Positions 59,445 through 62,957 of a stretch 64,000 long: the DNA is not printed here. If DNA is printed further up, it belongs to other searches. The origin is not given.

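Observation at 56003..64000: Thiol-redox gene block wired into an RND efflux operon (MFP-RND-DUF2892-TrxC-TolC) beside a Cys-bearing ArsR regulator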

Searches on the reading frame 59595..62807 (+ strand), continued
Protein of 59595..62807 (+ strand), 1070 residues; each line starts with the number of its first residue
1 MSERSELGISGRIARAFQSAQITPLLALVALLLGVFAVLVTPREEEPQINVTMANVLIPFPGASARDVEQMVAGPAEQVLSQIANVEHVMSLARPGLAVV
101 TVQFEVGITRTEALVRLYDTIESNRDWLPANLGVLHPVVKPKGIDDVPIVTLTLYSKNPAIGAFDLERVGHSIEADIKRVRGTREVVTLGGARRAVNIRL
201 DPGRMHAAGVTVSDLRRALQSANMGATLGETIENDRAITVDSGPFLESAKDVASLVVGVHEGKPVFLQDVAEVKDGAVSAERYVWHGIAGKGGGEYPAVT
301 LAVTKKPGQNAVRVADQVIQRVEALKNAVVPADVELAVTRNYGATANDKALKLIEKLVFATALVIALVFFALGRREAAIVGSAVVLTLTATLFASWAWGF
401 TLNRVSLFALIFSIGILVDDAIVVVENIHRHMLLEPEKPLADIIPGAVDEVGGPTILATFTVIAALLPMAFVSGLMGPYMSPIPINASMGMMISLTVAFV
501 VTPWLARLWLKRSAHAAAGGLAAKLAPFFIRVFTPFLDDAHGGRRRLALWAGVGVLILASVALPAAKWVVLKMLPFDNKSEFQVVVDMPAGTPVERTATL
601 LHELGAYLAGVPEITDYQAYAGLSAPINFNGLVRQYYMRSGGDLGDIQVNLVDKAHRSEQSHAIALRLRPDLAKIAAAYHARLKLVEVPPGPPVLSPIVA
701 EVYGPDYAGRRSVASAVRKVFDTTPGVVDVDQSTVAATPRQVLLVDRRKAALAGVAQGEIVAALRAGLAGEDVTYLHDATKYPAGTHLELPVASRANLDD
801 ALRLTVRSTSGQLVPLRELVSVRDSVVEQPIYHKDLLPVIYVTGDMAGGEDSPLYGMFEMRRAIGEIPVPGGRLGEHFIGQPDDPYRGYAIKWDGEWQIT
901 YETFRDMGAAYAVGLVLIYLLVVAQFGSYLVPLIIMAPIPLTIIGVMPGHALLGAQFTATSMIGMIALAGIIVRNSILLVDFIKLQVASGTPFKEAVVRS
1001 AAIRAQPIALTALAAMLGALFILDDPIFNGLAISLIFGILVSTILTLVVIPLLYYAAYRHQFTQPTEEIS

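Call 42: search_protein_families(library=ncbifam, proteins=[L085:8082-8912:+, L085:1-924:+], max_evalue=0.001)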
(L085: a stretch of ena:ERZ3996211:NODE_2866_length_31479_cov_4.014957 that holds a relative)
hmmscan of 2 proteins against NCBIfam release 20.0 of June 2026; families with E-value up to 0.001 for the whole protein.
L085:8082-8912:+ (276 aa): 31 families (the best 25 are shown)
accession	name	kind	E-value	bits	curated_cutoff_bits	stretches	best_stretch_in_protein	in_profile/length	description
NF045667.1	MTase_DVU1556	equivalog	1e-20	74.1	155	1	46-214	4-166/213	DVU_1556 family methyltransferase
NF043040.1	corrin_prot_MT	hypoth_equivalog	3.9e-12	46.1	180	1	57-171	35-151/216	corrinoid protein-associated methyltransferase CpaM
TIGR01934.1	MenG_MenH_UbiE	subfamily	4.4e-12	45.8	158.35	1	56-173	31-147/223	ubiquinone/menaquinone biosynthesis methyltransferase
NF041943.1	GPPMT_Stmyces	equivalog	9.5e-12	45.3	400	1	2-161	23-173/272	geranyl diphosphate 2-C-methyltransferase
NF008686.0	PRK11705.1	equivalog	1e-11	44.6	400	1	61-165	164-263/383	cyclopropane fatty acyl phospholipid synthase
NF001244.0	PRK00216.1-5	equivalog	1e-11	44.6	216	1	58-172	42-158/236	bifunctional demethylmenaquinone methyltransferase/2-methoxy-6-polyprenyl-1,4-benzoquinol methylase UbiE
NF053839.1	CPFASynBruc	equivalog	1.7e-11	43.7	600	1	63-165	173-274/410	cyclopropane fatty acid synthase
NF040703.1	cyclopro_CfaB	exception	1.2e-10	40.8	650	1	63-135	158-229/393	C17 cyclopropane fatty acid synthase CfaB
NF047649.1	MTase_UXPK_star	exception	1.8e-09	37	460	1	63-174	76-188/283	methyltransferase/UXPK-star double selenoprotein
NF045649.1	2X_seleno_MduS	exception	2e-09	36.9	380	1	66-170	43-149/338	methyltransferase domain-containing selenoprotein MduS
NF041675.1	sarc_dimgly_tmase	equivalog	4.1e-09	36.8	550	1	66-173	68-175/278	sarcosine/dimethylglycine N-methyltransferase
NF041537.1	ArsM_AhpD_UU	exception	4.4e-09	35.6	510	1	64-170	76-183/345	arsenite methyltransferase/AhpD domain selenoprotein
NF045825.1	FAmtase_mtf2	equivalog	8.2e-09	35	400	1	65-173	59-163/248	fatty-acid O-methyltransferase Mtf2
NF052510.1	methyltran_MpqE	exception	3e-08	33.3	335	1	60-164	42-148/234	methyl-plastoquinone biosynthesis methyltransferase MpqE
NF040539.1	AST_met_ArsM_2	exception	6.2e-08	32.8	240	1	66-169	58-165/262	putative arsinothricin biosynthesis methyltransferase ArsM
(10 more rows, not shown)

L085:1-924:+ (307 aa): 16 families
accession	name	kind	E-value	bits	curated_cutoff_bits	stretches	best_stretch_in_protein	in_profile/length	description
NF006898.0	PRK09381.1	equivalog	4.1e-24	85.1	138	1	34-130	11-105/109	thioredoxin TrxA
TIGR01068.1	thioredoxin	equivalog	5.1e-24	84.4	96.8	1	44-131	12-99/101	thioredoxin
NF008229.0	PRK10996.1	equivalog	6.5e-24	84.3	125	1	45-130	51-136/141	thioredoxin TrxC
TIGR01126.1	pdi_dom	equivalog_domain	3.6e-16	59.4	107.2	1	45-130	13-102/105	protein disulfide-isomerase domain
TIGR01130.1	ER_PDI_fam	subfamily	1.2e-14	54.7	344.25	1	47-133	19-108/476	protein disulfide-isomerase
NF047697.1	ThioredTrxAClost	equivalog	1.4e-13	51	140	1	34-118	7-89/105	thioredoxin TrxA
TIGR02917.1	PEP_TPR_lipo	equivalog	1.3e-08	33.2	312.2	1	145-197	845-897/899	XrtA/PEP-CTERM system TPR-repeat protein PrsT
NF047696.1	ThlDiSintTplARhiz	equivalog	5.2e-07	29.7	230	1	45-87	97-139/219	thiol:disulfide interchange protein TlpA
NF045694.1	seleno_TsoB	exception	1e-06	27.2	805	1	44-109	472-544/572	rhodanese/DsbD fusion-like selenoprotein TsoB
NF008520.0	PRK11447.1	equivalog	1.5e-06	26.3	858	1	98-212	422-536/1157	cellulose synthase complex outer membrane protein BcsC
TIGR00385.1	dsbE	subfamily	2.9e-06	27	123.15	1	43-73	60-90/173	DsbE family thiol:disulfide interchange protein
TIGR00540.1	TPR_hemY_coli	hypoth_equivalog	5.2e-06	25.5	142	1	173-292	263-376/385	heme biosynthesis-associated TPR protein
NF002854.0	PRK03147.1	subfamily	4e-05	23.6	170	0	48-78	64-94/176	thiol-disulfide oxidoreductase ResA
TIGR03939.1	PGA_TPR_OMP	equivalog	6.6e-05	21.3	366.65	1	135-239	84-188/800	poly-beta-1,6 N-acetyl-D-glucosamine export porin PgaA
TIGR02521.1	type_IV_pilW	equivalog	0.00013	21.6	154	0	132-199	130-197/234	type IV pilus biogenesis/stability protein PilW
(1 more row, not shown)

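Call 43: search_solved_structures(query=L085:8082-8912:+, max_evalue=0.000001)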
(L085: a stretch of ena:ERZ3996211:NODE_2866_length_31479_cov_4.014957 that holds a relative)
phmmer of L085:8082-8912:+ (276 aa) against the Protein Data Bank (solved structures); distinct sequences matched with E-value up to 0.000001: 28.
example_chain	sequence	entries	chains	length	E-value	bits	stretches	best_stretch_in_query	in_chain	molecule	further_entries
8zc8_A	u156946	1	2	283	1.4e-17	67.3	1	53-170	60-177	MitM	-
21zq_A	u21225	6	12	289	1.5e-17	67.2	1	53-170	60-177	MitM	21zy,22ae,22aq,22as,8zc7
4pne_A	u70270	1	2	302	1.5e-16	63.9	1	56-213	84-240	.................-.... protein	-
5gm1_A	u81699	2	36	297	4.3e-16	62.4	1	52-163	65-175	O-methylransferase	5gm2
3bus_A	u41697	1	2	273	1.1e-15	61.1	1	62-174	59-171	Methyltransferase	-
7v6h_A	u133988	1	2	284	1.1e-14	57.8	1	50-211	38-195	Cyclopropane fatty-acyl-phospholipid synthase-like methyltransferase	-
6uv6_A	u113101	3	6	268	2.2e-14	56.8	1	66-174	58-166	D-glucose O-methyltransferase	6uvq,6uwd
5wp4_A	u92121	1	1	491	3.3e-14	56.2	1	47-225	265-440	Phosphoethanolamine N-methyltransferase 1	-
5wp5_A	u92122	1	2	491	4.7e-14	55.7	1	47-226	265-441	Phosphomethylethanolamine N-methyltransferase 2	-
4krh_A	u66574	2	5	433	7.9e-13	51.7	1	47-163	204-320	Phosphoethanolamine N-methyltransferase 2 | Phospholethanolamine N-methyltransferase 2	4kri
4ine_A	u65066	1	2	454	9.6e-13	51.4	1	46-163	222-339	Protein PMT-2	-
9tb4_A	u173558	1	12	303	1.9e-11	47.2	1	63-227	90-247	C6-FPP methytransferase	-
7fbh_A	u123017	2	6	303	4.1e-10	42.8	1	63-213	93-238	BezA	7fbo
3ujc_A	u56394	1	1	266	6.3e-10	42.2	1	47-169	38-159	Phosphoethanolamine N-methyltransferase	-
4r6w_A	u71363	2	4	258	8.1e-10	41.8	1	47-169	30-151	Phosphoethanolamine N-methyltransferase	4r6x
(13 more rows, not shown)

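Call 61: search_dna_similar(query=window:59595-62807:+, collection=plasmids, mode=protein, max_rows=40, rows=spread, max_evalue=1e-50)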
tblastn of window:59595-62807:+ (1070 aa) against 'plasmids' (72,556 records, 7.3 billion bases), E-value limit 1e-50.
Records with a match: 514; places in all: 579; records where one place covers at least 80% of the query: 510.
Best place of each record, by identity: <60% 514.
By first word of the organism name: Sinorhizobium 114; Pantoea 45; Ralstonia 30; Azospirillum 27; Klebsiella 27; Citrobacter 27; Rhizobium 24; Pseudosulfitobacter 20; Agrobacterium 19; Paracoccus 15; and 69 more.
By predicted mobility (MOB-suite, as given by PLSDB): non-mobilizable 284; conjugative 141; mobilizable 89.
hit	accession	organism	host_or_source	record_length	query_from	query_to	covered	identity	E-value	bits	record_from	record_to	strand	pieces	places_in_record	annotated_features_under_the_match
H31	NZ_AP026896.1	Aeromonas caviae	Microbe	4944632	3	1056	99%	58.6%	0e+0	1064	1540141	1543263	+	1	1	none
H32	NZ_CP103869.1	Novosphingobium humi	pure culture,soil biofilm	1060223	8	1054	98%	43.1%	0e+0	726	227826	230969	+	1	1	none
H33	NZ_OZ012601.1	Shinella sp. WSD5-1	-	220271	4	1070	100%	41.4%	0e+0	691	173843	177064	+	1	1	efflux RND transporter permease subunit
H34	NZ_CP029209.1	Nitratireductor sp. OM-1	-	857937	5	1054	98%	41.7%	0e+0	678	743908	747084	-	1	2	efflux RND transporter permease subunit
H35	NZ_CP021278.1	Legionella pneumophila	Homo sapiens,sputum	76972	4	1059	99%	36.4%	0e+0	629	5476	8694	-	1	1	efflux RND transporter permease subunit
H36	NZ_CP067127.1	Paracoccus alcaliphilus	whole organism,soil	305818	42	1060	95%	27.5%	4e-76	283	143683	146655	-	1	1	efflux RND transporter permease subunit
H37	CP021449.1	Ralstonia solanacearum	sesame seedling,cell culture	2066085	43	1059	95%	26.9%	4e-60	234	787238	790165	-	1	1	hipA: toxin HipA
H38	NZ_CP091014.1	Burkholderia cenocepacia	-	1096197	43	1059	95%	26.5%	3e-57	224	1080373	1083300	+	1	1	none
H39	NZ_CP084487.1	Ensifer adhaerens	cellculture,soil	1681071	42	1054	95%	26.3%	4e-51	205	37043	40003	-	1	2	adeF: resistance-nodulation-cell division (RND) antibiotic efflux pump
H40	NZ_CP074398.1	Agrobacterium salinitolerans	Cotton,tiaaue sample,root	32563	47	1054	94%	26.1%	3e-52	209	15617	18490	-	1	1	efflux RND transporter permease subunit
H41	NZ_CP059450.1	Azospirillum brasilense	Prokaryotes,soil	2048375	44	1008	90%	27.2%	2e-70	266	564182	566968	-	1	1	none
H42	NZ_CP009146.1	Sinorhizobium meliloti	Medicago orbicularis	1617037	43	1054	95%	25.8%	9e-57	223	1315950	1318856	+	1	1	none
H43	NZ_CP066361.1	Sinorhizobium meliloti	Medicago lupulina L.,nodules of ...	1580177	42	1054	95%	25.7%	3e-57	225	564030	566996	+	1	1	adeF: resistance-nodulation-cell division (RND) antibiotic efflux pump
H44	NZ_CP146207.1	Sinorhizobium meliloti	-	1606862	42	1054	95%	25.6%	1e-56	223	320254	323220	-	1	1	adeF: resistance-nodulation-cell division (RND) antibiotic efflux pump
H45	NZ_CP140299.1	Sinorhizobium kummerowiae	Kummerowia stipulacea,Pure culture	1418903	42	1054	95%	25.6%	3e-54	215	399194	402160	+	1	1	adeF: resistance-nodulation-cell division (RND) antibiotic efflux pump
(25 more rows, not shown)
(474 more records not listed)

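Call 62: get_annotated_region(hit=H21, flank=5000)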
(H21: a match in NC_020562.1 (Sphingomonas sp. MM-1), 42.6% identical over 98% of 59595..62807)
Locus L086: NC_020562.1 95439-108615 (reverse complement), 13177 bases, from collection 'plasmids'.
description: Sphingomonas sp. MM-1 plasmid pISP1, complete sequence
organism: Sphingomonas sp. MM-1 (NCBI taxid 745310)
taxonomy: Bacteria; Pseudomonadota; Alphaproteobacteria; Sphingomonadales; Sphingomonadaceae; Sphingomonas; Sphingomonas sp. MM-1
host: -; source: -; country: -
typing (MOB-suite, as given by PLSDB): conjugative; replicon rep_cluster_1319,rep_cluster_543; relaxase MOBQ; mating-pair formation MPF_F
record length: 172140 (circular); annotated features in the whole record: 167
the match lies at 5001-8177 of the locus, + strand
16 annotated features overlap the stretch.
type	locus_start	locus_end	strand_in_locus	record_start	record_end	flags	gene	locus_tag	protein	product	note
CDS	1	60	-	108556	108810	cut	-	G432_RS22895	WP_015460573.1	hypothetical protein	-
CDS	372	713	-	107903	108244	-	-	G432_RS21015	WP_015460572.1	carboxymuconolactone decarboxylase family protein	-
CDS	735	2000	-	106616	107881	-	-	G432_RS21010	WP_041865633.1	TolC family outer membrane protein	GO:0006810 - transport [Evidence IEA]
CDS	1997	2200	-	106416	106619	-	-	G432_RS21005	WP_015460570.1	DUF2892 domain-containing protein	-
CDS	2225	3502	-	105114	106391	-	-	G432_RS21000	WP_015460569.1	FAD/NAD(P)-binding oxidoreductase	-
CDS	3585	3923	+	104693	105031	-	-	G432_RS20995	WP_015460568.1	rhodanese-like domain-containing protein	-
CDS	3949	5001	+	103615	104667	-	-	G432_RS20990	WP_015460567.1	efflux RND transporter periplasmic adaptor subunit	GO:0006810 - transport [Evidence IEA]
CDS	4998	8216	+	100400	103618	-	-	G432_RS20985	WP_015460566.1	efflux RND transporter permease subunit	-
CDS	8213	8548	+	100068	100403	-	-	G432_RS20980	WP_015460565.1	metalloregulator ArsR/SmtB family transcription factor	GO:0006355 - regulation of DNA-templated transcription [Evidence IEA]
CDS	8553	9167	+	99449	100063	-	-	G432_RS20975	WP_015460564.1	DUF3365 domain-containing protein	-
CDS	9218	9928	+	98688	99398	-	-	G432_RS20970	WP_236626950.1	hypothetical protein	-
CDS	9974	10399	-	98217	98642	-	-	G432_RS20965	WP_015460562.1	DUF2202 domain-containing protein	-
CDS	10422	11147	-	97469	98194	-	-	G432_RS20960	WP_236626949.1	TlpA disulfide reductase family protein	-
CDS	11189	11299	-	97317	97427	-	cydX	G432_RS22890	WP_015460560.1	cytochrome bd-I oxidase subunit CydX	-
CDS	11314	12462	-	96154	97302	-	cydB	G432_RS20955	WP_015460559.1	cytochrome d ubiquinol oxidase subunit II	-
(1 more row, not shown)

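Call 63: get_annotated_region(hit=H7, flank=5000)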
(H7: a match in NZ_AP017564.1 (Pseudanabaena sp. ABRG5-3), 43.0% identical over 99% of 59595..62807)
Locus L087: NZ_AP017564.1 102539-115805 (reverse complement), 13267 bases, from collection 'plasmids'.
description: Pseudanabaena sp. ABRG5-3 plasmid ABRG53d, complete sequence
organism: Pseudanabaena sp. ABRG5-3 (NCBI taxid 685565)
taxonomy: Bacteria; Cyanobacteriota; Cyanophyceae; Pseudanabaenales; Pseudanabaenaceae; Pseudanabaena; Pseudanabaena sp. ABRG5-3
host: -; source: -; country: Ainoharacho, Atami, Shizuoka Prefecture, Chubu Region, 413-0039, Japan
typing (MOB-suite, as given by PLSDB): non-mobilizable
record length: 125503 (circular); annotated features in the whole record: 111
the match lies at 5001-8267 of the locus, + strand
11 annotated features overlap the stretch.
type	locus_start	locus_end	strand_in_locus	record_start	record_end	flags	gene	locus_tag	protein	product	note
CDS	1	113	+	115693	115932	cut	-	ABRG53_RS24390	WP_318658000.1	DUF2892 domain-containing protein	-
CDS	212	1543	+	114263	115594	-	-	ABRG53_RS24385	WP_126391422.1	FAD/NAD(P)-binding oxidoreductase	-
CDS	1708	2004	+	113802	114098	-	-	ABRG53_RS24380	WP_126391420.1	metalloregulator ArsR/SmtB family transcription factor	GO:0006355 - regulation of DNA-templated transcription [Evidence IEA]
CDS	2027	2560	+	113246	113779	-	-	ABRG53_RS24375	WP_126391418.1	DUF3122 domain-containing protein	-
CDS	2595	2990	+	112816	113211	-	-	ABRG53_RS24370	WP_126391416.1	SCP-2 sterol transfer family protein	-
CDS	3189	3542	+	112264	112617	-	-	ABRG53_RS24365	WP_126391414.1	rhodanese-like domain-containing protein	-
CDS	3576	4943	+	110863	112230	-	-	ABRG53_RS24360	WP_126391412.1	efflux RND transporter periplasmic adaptor subunit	GO:0006810 - transport [Evidence IEA]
CDS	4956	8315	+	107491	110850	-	-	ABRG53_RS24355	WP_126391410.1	efflux RND transporter permease subunit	-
CDS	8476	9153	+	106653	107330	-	-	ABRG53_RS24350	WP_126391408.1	DsbA family protein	-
CDS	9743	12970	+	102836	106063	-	-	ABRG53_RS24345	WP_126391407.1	hypothetical protein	-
CDS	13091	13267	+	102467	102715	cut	-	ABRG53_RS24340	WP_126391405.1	FeoA family protein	GO:0006811 - monoatomic ion transport [Evidence IEA]; GO:0055072 - obsolete iron ion homeostasis [Evidence IEA]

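Call 64: get_annotated_region(hit=H30, flank=5000)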
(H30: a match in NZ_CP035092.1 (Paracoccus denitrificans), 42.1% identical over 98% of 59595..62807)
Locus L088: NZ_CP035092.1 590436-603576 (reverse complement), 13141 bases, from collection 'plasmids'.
description: Paracoccus denitrificans strain ATCC 19367 plasmid unnamed1, complete sequence
organism: Paracoccus denitrificans (NCBI taxid 266)
taxonomy: Bacteria; Pseudomonadota; Alphaproteobacteria; Rhodobacterales; Paracoccaceae; Paracoccus; Paracoccus denitrificans
host: -; source: Homo sapiens,cell culture; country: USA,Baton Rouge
typing (MOB-suite, as given by PLSDB): non-mobilizable; replicon rep_cluster_560,rep_cluster_969
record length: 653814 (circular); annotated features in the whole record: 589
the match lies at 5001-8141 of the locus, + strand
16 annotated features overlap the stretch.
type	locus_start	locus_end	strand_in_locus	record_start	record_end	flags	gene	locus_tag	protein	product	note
CDS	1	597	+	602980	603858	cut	-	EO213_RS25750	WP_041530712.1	MBL fold metallo-hydrolase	-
CDS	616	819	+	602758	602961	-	-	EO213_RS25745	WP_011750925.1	DUF2892 domain-containing protein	-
CDS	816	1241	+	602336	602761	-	-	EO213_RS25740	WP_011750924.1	YeeE/YedE thiosulfate transporter family protein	-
CDS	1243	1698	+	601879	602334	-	-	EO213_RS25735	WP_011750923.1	DUF6691 family protein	-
CDS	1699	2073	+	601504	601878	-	-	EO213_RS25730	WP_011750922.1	TIGR01244 family sulfur transferase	-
CDS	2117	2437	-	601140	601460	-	-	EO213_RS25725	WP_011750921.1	metalloregulator ArsR/SmtB family transcription factor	GO:0006355 - regulation of DNA-templated transcription [Evidence IEA]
CDS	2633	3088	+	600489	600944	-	-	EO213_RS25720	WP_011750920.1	cytochrome c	-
CDS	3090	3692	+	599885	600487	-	-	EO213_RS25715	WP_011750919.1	cytochrome b/b6 domain-containing protein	-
CDS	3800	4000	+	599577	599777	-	-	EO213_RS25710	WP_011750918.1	DUF2892 domain-containing protein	-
CDS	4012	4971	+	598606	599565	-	-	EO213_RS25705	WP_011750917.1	efflux RND transporter periplasmic adaptor subunit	GO:0006810 - transport [Evidence IEA]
CDS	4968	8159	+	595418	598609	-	-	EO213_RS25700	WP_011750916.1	efflux RND transporter permease subunit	-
CDS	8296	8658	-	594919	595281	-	-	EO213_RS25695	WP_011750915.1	DUF5368 domain-containing protein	-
CDS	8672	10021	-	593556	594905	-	-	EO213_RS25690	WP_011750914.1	FAD/NAD(P)-binding oxidoreductase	-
CDS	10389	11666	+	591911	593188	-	-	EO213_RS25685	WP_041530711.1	solute carrier family 23 protein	GO:0055085 - transmembrane transport [Evidence IEA]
CDS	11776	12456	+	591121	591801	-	-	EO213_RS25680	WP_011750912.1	phosphatidylserine decarboxylase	-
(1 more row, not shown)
